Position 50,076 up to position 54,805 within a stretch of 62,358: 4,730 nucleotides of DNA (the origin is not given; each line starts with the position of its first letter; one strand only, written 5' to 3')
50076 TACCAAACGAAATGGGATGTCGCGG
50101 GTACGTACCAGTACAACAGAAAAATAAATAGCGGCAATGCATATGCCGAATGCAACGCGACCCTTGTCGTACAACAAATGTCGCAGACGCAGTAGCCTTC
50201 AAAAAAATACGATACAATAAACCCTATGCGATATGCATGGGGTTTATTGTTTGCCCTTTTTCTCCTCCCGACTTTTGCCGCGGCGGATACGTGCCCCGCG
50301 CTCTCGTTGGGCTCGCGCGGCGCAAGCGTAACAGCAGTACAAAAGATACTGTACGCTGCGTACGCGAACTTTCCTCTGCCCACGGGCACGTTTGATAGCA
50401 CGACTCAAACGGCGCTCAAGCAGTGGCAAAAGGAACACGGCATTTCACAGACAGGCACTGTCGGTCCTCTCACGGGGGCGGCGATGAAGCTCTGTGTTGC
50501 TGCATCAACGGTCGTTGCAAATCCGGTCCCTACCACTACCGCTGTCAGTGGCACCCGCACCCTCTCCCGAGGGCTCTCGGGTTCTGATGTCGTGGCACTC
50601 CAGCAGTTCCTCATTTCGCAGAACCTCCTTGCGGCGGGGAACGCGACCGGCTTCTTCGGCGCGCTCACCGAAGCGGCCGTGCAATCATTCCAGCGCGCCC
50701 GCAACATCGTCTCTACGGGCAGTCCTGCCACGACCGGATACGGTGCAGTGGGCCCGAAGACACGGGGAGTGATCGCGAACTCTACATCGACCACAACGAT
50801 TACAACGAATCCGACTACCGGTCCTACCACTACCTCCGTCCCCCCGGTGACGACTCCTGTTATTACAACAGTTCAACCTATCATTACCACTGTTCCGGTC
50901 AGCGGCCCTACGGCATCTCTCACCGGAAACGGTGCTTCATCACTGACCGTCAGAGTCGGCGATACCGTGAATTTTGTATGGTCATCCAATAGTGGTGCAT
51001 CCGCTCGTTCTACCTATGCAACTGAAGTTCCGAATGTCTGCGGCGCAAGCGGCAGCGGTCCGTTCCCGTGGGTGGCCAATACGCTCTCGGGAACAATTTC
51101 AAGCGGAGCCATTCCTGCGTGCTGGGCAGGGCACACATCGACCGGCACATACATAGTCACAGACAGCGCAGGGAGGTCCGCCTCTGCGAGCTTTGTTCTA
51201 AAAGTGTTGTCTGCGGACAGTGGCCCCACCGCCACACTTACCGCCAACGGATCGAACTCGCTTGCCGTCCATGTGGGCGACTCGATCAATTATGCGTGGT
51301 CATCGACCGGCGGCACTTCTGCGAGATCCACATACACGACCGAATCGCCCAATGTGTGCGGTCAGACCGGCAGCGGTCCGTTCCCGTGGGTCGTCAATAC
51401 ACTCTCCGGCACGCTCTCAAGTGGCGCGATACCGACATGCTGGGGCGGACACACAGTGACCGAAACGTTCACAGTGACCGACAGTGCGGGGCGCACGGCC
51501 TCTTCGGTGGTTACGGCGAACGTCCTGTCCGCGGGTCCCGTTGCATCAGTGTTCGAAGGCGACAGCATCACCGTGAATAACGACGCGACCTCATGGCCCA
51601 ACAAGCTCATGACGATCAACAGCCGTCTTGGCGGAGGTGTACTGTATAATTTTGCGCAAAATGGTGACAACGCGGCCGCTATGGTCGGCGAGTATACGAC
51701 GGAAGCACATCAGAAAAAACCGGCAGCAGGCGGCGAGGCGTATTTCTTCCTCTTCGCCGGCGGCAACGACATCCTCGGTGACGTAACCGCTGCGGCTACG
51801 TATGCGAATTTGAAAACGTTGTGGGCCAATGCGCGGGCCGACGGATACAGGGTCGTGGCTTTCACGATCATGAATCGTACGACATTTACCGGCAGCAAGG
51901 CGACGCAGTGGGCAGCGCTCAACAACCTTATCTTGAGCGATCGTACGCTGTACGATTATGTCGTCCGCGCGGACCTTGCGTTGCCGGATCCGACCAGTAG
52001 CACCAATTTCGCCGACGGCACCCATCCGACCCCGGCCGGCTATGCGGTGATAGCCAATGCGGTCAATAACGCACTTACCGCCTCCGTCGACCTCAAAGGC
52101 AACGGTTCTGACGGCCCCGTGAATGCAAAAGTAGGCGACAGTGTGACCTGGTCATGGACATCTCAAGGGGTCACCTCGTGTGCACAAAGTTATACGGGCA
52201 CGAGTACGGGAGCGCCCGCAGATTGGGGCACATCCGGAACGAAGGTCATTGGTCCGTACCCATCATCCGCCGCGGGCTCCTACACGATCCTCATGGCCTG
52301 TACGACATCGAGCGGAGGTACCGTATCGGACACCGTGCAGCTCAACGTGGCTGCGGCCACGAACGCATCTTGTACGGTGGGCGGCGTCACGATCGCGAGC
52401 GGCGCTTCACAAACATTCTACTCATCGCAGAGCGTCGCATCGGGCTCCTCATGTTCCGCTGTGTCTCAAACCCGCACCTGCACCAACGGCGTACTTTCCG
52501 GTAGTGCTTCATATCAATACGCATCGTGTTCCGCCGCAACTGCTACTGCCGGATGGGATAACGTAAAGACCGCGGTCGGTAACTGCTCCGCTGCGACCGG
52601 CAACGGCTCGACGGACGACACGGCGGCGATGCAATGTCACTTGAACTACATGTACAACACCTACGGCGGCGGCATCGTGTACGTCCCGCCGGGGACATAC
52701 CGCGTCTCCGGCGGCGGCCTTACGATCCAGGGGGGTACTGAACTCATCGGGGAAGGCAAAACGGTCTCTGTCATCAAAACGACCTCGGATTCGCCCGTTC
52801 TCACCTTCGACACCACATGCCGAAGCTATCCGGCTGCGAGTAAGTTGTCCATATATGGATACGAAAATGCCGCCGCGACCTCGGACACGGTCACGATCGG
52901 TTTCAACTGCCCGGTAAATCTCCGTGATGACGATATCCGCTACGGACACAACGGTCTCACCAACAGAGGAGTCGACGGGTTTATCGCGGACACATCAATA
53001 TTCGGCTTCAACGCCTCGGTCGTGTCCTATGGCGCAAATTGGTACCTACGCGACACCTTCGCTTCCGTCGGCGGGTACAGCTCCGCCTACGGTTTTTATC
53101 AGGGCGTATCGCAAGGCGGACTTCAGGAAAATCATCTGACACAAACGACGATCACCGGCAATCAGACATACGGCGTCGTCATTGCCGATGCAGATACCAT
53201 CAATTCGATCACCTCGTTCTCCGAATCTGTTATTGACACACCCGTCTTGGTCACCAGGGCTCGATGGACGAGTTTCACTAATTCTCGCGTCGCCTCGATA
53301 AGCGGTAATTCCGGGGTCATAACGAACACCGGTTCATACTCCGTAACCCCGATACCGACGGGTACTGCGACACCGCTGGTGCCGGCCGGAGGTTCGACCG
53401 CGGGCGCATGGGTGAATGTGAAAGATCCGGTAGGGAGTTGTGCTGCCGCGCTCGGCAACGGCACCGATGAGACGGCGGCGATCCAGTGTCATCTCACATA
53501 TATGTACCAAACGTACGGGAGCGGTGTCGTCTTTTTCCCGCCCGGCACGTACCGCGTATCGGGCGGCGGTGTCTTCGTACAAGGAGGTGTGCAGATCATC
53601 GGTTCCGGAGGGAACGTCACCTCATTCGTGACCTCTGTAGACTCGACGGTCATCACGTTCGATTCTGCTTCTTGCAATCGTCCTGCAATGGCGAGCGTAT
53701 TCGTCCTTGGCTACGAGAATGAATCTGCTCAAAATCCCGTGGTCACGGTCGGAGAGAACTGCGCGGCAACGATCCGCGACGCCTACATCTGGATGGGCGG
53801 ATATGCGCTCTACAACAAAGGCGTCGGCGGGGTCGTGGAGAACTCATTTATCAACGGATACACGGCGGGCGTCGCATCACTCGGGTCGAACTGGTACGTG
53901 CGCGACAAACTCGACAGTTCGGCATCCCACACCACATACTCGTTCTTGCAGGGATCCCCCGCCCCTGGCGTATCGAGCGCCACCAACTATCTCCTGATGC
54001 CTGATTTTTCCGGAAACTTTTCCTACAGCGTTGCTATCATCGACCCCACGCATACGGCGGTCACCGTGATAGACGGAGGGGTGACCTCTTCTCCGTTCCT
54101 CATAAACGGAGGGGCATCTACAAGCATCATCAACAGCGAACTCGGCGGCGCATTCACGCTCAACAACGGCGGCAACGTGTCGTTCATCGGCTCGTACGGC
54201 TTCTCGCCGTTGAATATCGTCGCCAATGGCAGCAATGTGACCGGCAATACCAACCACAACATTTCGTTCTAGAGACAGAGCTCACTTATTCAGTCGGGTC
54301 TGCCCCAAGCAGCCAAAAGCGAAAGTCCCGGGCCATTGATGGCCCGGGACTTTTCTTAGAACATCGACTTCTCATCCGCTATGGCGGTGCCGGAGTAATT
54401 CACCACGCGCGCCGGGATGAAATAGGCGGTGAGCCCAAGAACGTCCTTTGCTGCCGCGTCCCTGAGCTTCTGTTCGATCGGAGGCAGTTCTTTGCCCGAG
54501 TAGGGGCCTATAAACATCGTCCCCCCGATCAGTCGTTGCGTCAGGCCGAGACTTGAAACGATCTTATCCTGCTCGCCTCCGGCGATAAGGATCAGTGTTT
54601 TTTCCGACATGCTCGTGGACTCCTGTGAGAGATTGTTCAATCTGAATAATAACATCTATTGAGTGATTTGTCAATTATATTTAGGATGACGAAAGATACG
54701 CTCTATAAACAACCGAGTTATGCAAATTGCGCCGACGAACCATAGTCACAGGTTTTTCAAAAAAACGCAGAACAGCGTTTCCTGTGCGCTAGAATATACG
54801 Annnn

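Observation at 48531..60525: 12-kb secreted surface-protein island wedged between fusA and the rplT-rpmI-infC operon: candidate host/cell-wall interaction system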

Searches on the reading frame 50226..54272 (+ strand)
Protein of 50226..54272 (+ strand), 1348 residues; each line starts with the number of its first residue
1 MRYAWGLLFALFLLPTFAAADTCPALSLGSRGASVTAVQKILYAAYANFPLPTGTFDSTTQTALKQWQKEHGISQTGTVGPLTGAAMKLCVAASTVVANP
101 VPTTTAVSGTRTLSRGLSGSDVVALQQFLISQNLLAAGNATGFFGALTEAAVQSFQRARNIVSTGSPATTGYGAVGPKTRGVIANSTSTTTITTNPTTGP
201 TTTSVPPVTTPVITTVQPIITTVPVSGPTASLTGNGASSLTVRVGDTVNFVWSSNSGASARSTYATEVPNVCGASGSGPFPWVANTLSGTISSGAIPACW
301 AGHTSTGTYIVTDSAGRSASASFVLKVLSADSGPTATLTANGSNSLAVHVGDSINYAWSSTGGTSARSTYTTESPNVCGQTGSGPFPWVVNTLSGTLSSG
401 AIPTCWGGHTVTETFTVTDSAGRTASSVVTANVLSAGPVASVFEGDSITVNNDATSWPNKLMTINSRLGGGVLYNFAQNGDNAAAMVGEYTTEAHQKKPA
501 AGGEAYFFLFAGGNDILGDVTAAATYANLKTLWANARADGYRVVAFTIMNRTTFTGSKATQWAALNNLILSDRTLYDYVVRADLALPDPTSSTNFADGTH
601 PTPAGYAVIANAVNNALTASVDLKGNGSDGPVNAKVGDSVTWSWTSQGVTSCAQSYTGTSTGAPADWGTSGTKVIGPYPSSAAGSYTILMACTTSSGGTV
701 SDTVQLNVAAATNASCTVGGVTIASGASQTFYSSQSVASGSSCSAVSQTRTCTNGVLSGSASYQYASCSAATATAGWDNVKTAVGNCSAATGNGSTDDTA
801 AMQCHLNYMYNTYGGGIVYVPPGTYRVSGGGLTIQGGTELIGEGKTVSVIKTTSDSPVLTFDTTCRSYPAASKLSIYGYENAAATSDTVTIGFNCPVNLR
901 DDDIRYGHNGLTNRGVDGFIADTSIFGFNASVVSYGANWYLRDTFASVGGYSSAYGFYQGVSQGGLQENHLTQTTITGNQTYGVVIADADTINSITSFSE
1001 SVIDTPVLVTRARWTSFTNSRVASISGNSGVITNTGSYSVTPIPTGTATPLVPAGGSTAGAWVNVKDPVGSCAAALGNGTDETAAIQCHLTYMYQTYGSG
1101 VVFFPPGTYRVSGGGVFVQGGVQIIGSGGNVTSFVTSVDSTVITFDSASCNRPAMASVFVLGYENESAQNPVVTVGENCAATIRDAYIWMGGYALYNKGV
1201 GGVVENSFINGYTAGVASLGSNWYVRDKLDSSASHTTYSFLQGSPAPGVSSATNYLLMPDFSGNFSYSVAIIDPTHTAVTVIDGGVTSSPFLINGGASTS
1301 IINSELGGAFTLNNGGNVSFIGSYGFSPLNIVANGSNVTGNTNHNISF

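Call 7: search_protein_families(library=pfam, proteins=[window:50226-54272:+], max_evalue=0.1)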
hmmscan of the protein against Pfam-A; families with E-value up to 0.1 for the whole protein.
window:50226-54272:+ (1348 aa): 4 families
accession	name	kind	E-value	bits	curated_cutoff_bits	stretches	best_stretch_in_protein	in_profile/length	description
PF01471.23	PG_binding_1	-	3.8e-22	78.7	23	2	31-87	1-57/57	Putative peptidoglycan binding domain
PF12708.12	Pect-lyase_RHGA_epim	-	8.6e-18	65.4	27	2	790-856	9-74/213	Rhamnogalacturonase A/epimerase, pectate lyase-like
PF13472.12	Lipase_GDSL_2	-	5.3e-14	53.5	32.9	1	445-608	3-178/178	GDSL-like Lipase/Acylhydrolase family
PF00657.28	Lipase_GDSL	-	3.8e-09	37.4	23.6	1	445-613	5-208/208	GDSL-like Lipase/Acylhydrolase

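Call 8: search_protein_families(library=ncbifam, proteins=[window:50226-54272:+], max_evalue=0.1)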
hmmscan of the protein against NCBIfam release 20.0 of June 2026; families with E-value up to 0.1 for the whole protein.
window:50226-54272:+ (1348 aa): 3 families
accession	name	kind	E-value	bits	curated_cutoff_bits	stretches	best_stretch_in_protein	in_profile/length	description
TIGR02869.1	spore_SleB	equivalog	1.7e-09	37.9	236.5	2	25-90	6-71/201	spore cortex-lytic enzyme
NF052377.1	lmo1851_S41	exception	1.2e-05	24.2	725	1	24-81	382-439/468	lmo1851 family serine protease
NF003342.0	PRK04358.1-3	equivalog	0.033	13.6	353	0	797-826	26-55/203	hypothetical protein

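Call 9: search_protein_families(library=phrogs, proteins=[window:50226-54272:+], max_evalue=0.01)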
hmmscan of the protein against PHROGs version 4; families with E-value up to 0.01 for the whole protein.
window:50226-54272:+ (1348 aa): 4 families
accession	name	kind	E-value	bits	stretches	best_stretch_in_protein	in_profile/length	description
phrog_1224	-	head and packaging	8.8e-15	55.9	2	26-88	4-65/438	endolysin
phrog_2649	-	lysis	1.9e-13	51.9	2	20-93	169-241/261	endolysin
phrog_1493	-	lysis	1.9e-12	48.1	2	27-88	242-306/394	endolysin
phrog_1512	-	lysis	6.4e-10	40.5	1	101-206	166-264/314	endolysin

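Call 50: search_solved_structures(query=window:50226-54272:+, max_evalue=0.01)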
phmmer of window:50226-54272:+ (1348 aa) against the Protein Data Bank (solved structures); distinct sequences matched with E-value up to 0.01: 1.
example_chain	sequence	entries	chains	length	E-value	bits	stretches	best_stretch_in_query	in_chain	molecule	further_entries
7chu_A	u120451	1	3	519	1.4e-05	26.5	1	790-864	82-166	Putative pectin lyase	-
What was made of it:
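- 50226..54272 (+): G2: signal peptide, two PG_binding_1 (50316-50780), two Ig-like repeats (50889-51485), an SGNH/GDSL esterase (51558-52064), an Ig-like domain and 4-Cys module (52089-52538), and two pectate-lyase-like beta-helix modules (52563-53420 and 53448-54269). PDB 7chu, a putative pectin lyase, matches at 1.4e-5 (call 50).
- On Pectate-lyase-like right-handed beta-helix (PF12708): PDB 7chu matches at 1.4e-5 (call 50).
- The beta-helix and esterase combination resembles tailspikes (calls 7, 50).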

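Call 106: search_protein_families(library=padloc, proteins=[window:50226-54272:+], max_evalue=0.01)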
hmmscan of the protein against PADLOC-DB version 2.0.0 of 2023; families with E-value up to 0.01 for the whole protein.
window:50226-54272:+ (1348 aa): 0 families

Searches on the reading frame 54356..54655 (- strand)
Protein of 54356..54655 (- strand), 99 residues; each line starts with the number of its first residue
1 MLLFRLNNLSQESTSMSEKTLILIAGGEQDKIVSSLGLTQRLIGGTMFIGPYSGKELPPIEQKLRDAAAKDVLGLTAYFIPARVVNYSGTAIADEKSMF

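Call 7: search_protein_families(library=pfam, proteins=[window:54356-54655:-], max_evalue=0.1)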
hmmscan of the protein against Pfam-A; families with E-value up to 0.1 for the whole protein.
window:54356-54655:- (99 aa): 0 families

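Call 8: search_protein_families(library=ncbifam, proteins=[window:54356-54655:-], max_evalue=0.1)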
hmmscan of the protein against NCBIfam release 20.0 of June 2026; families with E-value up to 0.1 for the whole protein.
window:54356-54655:- (99 aa): 1 family
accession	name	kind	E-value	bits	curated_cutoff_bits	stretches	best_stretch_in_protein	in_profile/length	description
NF046113.1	BLP_Lacticasei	subfamily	0.037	14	40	1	10-34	6-29/46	bacteriocin-like peptide, LSEI_2386 family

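Call 9: search_protein_families(library=phrogs, proteins=[window:54356-54655:-], max_evalue=0.01)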
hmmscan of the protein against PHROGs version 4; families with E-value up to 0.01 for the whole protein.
window:54356-54655:- (99 aa): 0 families

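Call 106: search_protein_families(library=padloc, proteins=[window:54356-54655:-], max_evalue=0.01)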
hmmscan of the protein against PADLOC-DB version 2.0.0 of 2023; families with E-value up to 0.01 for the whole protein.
window:54356-54655:- (99 aa): 0 families
